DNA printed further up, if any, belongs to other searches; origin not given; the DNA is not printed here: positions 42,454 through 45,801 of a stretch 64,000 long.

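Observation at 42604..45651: Covalently duplicated PilB/GspE-type ATPase encoded as an orphan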

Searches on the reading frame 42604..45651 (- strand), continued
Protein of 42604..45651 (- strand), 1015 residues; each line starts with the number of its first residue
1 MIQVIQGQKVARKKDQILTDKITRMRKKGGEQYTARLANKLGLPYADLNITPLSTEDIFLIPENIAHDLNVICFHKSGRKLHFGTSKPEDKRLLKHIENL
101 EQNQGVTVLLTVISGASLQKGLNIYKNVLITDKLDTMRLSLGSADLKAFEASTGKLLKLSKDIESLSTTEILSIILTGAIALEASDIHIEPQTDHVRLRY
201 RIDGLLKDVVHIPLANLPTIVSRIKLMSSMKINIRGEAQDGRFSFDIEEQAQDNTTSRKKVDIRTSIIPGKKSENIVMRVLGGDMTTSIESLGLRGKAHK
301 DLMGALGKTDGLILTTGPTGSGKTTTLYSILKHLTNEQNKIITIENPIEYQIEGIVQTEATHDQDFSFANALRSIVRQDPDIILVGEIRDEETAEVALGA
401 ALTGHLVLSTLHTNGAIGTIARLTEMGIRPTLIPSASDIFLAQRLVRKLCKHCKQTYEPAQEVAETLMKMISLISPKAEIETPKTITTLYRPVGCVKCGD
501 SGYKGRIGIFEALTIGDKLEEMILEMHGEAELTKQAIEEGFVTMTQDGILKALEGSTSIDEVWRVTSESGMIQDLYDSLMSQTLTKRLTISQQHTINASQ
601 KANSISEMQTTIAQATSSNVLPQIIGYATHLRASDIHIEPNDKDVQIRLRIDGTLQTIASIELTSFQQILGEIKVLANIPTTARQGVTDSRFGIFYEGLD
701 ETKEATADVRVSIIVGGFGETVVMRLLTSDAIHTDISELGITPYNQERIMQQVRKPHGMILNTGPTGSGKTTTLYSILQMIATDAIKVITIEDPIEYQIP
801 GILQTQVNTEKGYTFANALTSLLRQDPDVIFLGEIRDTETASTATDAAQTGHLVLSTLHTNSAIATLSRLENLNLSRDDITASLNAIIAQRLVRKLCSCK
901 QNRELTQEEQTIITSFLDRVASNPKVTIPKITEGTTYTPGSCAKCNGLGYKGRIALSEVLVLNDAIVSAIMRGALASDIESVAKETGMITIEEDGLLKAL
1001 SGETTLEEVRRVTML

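Call 29: find_encoding_contigs(protein=P0047, flank=10000, max_places=2)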
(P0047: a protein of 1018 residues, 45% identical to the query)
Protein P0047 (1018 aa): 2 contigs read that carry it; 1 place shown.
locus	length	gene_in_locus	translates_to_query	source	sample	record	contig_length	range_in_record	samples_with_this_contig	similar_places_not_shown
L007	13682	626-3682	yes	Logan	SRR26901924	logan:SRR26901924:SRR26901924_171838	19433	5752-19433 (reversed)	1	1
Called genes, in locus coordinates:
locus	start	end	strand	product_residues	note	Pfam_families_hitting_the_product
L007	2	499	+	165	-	?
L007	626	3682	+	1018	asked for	PF01935:DUF87 (faint), PF20720:nSTAND3 (faint), PF00437:T2SSE, PF04851:ResIII (faint), PF25199:nSTAND_NTPase5 (faint), PF00004:AAA (faint), PF13173:AAA_14 (faint), PF00437:T2SSE, +1 more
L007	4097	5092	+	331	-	PF06068:TIP49 (weak), PF05496:RuvB_N, PF07728:AAA_5, PF00004:AAA, PF17864:AAA_lid_4, PF05491:WHD_RuvB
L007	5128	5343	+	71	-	-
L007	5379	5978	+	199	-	PF03703:bPH_2 (weak)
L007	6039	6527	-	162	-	-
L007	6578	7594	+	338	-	-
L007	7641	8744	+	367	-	PF00226:DnaJ, PF01556:DnaJ_C, PF00684:DnaJ_CXXCXGXG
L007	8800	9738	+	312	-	PF00877:NLPC_P60 (weak), PF05257:CHAP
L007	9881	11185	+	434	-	PF00275:EPSP_synthase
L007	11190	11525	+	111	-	PF01503:PRA-PH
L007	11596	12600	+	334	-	PF00022:Actin, PF06723:MreB_Mbl, PF00012:HSP70, PF14450:FtsA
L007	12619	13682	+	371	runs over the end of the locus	PF13439:Glyco_transf_4, PF13579:Glyco_trans_4_4 (weak), PF20706:GT4-conflict, PF00534:Glycos_transf_1, PF13692:Glyco_trans_1_4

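Call 40: find_related_loci(query=A1, collection=genome_contigs, flank=10000)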
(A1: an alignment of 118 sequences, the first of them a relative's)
Query A1 (1015 aa) in genome_contigs; peptide patterns used: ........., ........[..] (x = any residue, [..] = any of these).
600 stretches matched a pattern (row limit reached: there are more); 564 encode a relative of the query (tblastn E <= 1e-3); the best 80 are kept; 80 distinct loci.
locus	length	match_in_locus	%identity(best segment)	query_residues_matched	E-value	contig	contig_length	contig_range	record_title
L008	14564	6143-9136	48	13-1013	0e+0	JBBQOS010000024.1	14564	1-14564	MAG: Candidatus Moraniibacteriota bacterium isolate Co_metawrap_171 Cmw_171_k141_26614930_length_14564_cov_16.9956, whol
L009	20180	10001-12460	34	41-1013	2e-121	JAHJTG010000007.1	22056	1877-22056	MAG: Patescibacteria group bacterium isolate OS_PC_MetaG.mb.42 OS_PC_MetaG.mb.42_k141_303463, whole genome shotgun seque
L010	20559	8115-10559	32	31-1012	1e-120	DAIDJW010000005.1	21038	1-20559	MAG TPA_asm: Candidatus Saccharibacteria bacterium isolate clean392 NODE_5_length_21038_cov_3.422356, whole genome shotg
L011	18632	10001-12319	33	34-1015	3e-119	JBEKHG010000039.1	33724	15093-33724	MAG: Candidatus Acidiferrales bacterium isolate SPRUCE 271 SPRUCE_271_39, whole genome shotgun sequence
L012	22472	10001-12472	33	32-1013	3e-119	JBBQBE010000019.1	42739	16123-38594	MAG: Tepidisphaerales bacterium isolate Co_metawrap_1388 Cmw_1388_k141_11704083_length_42739_cov_16.0000, whole genome s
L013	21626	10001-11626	39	21-1015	1e-117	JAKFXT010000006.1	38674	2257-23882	MAG: Patescibacteria group bacterium isolate ND4_Bin_14 ND4_0000041, whole genome shotgun sequence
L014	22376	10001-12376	34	35-1012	9e-117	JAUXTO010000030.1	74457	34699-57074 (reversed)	MAG: Candidatus Gottesmanbacteria bacterium isolate C13_maxbin.100 C13_k141_323283, whole genome shotgun sequence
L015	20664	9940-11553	40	14-1013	2e-115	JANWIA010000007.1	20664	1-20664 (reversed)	MAG: Candidatus Doudnabacteria bacterium isolate CRAIB_MAG29 c_000000031086, whole genome shotgun sequence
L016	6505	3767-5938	34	141-1011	3e-115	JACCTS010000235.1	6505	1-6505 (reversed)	MAG: Rubrobacter sp. isolate MGR_bin80 SD2897-2912_k127_1028203, whole genome shotgun sequence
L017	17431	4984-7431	32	31-1009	3e-113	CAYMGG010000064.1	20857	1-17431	MAG TPA_asm: uncultured Planctomycetaceae bacterium isolate binchicken_co66_165 genome assembly, contig: NODE_4106_lengt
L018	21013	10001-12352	33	60-1013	1e-112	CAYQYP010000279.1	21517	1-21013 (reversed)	MAG TPA_asm: uncultured Acidobacteriota bacterium isolate binchicken_co216_114 genome assembly, contig: k141_3547094, wh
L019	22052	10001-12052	35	147-1009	2e-112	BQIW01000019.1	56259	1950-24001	MAG: Nitrospirales bacterium NPIRA03 DNA, sequence019, whole genome shotgun sequence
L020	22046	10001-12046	34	155-1013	4e-111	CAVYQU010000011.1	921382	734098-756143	MAG: uncultured Solirubrobacterales bacterium isolate MFD04428.bin.1.177 genome assembly, contig: contig_18582, whole ge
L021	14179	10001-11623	38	20-1012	2e-110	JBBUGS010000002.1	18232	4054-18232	MAG: Patescibacteria group bacterium isolate H41-bin179_1 H41_bin179_1_000000000002, whole genome shotgun sequence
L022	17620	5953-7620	39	32-1015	2e-110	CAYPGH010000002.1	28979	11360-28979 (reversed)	MAG TPA_asm: uncultured Candidatus Saccharibacteria bacterium isolate SRP050083_co2_53 genome assembly, contig: NODE_100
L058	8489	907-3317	36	34-1015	1e-91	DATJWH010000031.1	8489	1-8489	MAG TPA_asm: Candidatus Limnocylindrales bacterium isolate SMAG_U15094 k141_3051486, whole genome shotgun sequence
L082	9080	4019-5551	36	32-1015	2e-89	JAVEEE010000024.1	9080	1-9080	MAG: Frankiaceae bacterium isolate BP_193 scaffold_4558652, whole genome shotgun sequence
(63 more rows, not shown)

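Call 56: find_homologous_proteins(query=L005:2760-3980:-, max_evalue=1e-10)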
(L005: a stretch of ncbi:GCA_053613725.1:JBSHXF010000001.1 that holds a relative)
Query L005:2760-3980:- (406 aa): 3311 proteins with E <= 1e-10 among 8000 candidates; the best 120 are listed.
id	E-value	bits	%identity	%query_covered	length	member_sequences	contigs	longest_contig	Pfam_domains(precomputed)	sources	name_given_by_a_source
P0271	3.9e-251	850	100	100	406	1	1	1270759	PF00482.29,PF28597.1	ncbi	ncbi:MAG: type II secretion system F family protein [Candidatus Moraniibacteriota bacterium]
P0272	5.4e-251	850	100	100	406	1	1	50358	PF00482.29,PF28597.1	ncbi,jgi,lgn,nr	ncbi:MAG: type II secretion system F family protein [Candidatus Moranbacteria bacterium]|jgi:type IV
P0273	3.8e-246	834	97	100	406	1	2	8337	PF00482.29,PF28597.1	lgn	-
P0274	2.2e-239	812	94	100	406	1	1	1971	PF00482.29,PF28597.1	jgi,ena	-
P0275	4.7e-227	771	88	100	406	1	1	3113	PF00482.29,PF28597.1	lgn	-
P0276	4.7e-226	768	88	100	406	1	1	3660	PF00482.29,PF28597.1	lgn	-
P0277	5.0e-226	768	88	100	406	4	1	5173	PF00482.29,PF28597.1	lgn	-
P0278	1.7e-224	763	87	100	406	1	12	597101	PF00482.29,PF28597.1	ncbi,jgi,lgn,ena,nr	ncbi:MAG: hypothetical protein UR60_C0010G0010 [Candidatus Moranbacteria bacterium GW2011_GWF2_34_56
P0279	1.4e-223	760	87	100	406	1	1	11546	PF00482.29,PF28597.1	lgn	-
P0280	5.5e-223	758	86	100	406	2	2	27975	PF00482.29,PF28597.1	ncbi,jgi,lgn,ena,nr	ncbi:MAG: hypothetical protein ACD_7C00082G0002 [uncultured bacterium]|nr:MAG: hypothetical protein 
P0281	1.9e-222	756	86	100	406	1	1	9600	PF00482.29,PF28597.1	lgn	-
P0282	4.5e-221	751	86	100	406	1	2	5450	PF00482.29,PF28597.1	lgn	-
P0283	5.9e-218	741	85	100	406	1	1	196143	PF00482.29,PF28597.1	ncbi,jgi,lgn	ncbi:MAG: type II secretion system F family protein [Parcubacteria group bacterium]|jgi:type IV pilu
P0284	6.5e-218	741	85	100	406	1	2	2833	PF00482.29,PF28597.1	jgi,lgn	-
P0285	1.6e-217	740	84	100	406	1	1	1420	PF00482.29,PF28597.1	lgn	-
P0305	2.9e-184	630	73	100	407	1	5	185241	PF00482.29,PF28597.1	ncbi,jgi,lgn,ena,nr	ncbi:MAG: type II secretion system F family protein [Candidatus Moranbacteria bacterium]|jgi:type IV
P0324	2.5e-165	568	63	100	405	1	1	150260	PF00482.29,PF28597.1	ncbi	-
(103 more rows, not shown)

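Call 57: find_encoding_contigs(protein=P0305, flank=10000, max_places=1)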
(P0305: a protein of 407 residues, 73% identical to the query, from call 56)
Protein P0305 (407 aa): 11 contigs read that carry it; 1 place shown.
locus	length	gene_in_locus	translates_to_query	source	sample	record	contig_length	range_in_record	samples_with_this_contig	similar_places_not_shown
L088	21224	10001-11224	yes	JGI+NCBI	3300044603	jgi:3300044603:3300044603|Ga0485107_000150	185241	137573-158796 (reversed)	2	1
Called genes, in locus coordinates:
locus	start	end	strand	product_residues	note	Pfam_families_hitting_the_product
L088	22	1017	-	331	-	PF05496:RuvB_N, PF00004:AAA, PF07728:AAA_5, PF17864:AAA_lid_4, PF05491:WHD_RuvB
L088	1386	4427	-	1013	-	PF20720:nSTAND3 (faint), PF25199:nSTAND_NTPase5 (faint), PF01637:ATPase_2 (faint), PF05157:MshEN, PF07728:AAA_5 (faint), PF13173:AAA_14 (faint), PF00437:T2SSE, PF00437:T2SSE, +9 more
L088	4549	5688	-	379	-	PF01368:DHH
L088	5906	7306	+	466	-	PF08529:NusA_N, PF00575:S1 (weak), PF13184:KH_NusA_1st, PF26594:KH_NusA_2nd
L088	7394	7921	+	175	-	PF00719:Pyrophosphatase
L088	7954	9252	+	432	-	PF05697:Trigger_N, PF00254:FKBP_C, PF05698:Trigger_C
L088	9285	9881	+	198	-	PF00574:CLP_protease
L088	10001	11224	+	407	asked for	PF28597:T2SSF_N, PF00482:T2SSF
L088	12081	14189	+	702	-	PF01138:RNase_PH, PF03725:RNase_PH_C, PF03726:PNPase, PF01138:RNase_PH, PF00013:KH_1, PF00575:S1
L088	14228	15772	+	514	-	-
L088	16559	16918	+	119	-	PF01258:zf-dskA_traR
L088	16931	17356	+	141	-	PF01252:Peptidase_A8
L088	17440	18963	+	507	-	PF05362:Lon_C (weak), PF13541:ChlI, PF05496:RuvB_N (faint), PF00158:Sigma54_activat (faint), PF01078:Mg_chelatase, PF07728:AAA_5, PF00493:MCM (weak), PF13335:Mg_chelatase_C, +1 more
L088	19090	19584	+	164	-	PF02367:TsaE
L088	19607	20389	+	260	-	PF00160:Pro_isomerase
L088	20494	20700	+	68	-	-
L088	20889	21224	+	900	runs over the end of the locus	PF02739:5_3_exonuc_N, PF01367:5_3_exonuc, PF01612:DNA_pol_A_exo1 (weak), PF22619:DNA_polI_exo1, PF00476:DNA_pol_A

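Call 58: find_encoding_contigs(protein=P0324, flank=10000, max_places=1)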
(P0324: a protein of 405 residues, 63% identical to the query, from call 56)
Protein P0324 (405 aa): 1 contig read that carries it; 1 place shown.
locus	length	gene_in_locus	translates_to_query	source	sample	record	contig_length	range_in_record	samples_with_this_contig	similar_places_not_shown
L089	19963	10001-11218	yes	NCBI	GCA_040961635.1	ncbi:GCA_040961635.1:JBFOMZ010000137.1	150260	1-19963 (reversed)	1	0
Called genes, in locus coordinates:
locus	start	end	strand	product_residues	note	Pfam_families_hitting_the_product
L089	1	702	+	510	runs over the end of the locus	PF12072:RNase_Y_N, PF08668:HDOD (faint), PF00013:KH_1, PF01966:HD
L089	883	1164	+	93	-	PF14908:HU-CCDC81_euk_1 (weak), PF18291:HU-HIG, PF00216:Bac_DNA_binding, PF18175:HU-CCDC81_bac_2 (weak)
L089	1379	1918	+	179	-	PF13399:LytR_C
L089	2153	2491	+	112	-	-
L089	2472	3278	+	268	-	-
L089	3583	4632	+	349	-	PF01926:MMR_HSR1, PF02421:FeoB_N, PF06071:YchF-GTPase_C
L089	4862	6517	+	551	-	PF00118:Cpn60_TCP1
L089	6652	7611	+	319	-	PF00512:HisKA, PF02518:HATPase_c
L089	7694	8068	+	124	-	PF00072:Response_reg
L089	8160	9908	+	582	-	PF05157:MshEN, PF00437:T2SSE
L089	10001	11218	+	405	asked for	PF28597:T2SSF_N (weak), PF00482:T2SSF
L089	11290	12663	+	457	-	PF13620:CarboxypepD_reg (faint)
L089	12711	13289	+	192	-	-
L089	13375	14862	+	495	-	-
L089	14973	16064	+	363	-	PF11104:PilM_2, PF14450:FtsA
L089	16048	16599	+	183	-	PF05137:PilN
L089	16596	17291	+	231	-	-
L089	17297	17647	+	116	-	-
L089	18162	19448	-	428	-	PF12229:PG_binding_4, PF04294:VanW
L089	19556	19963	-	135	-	?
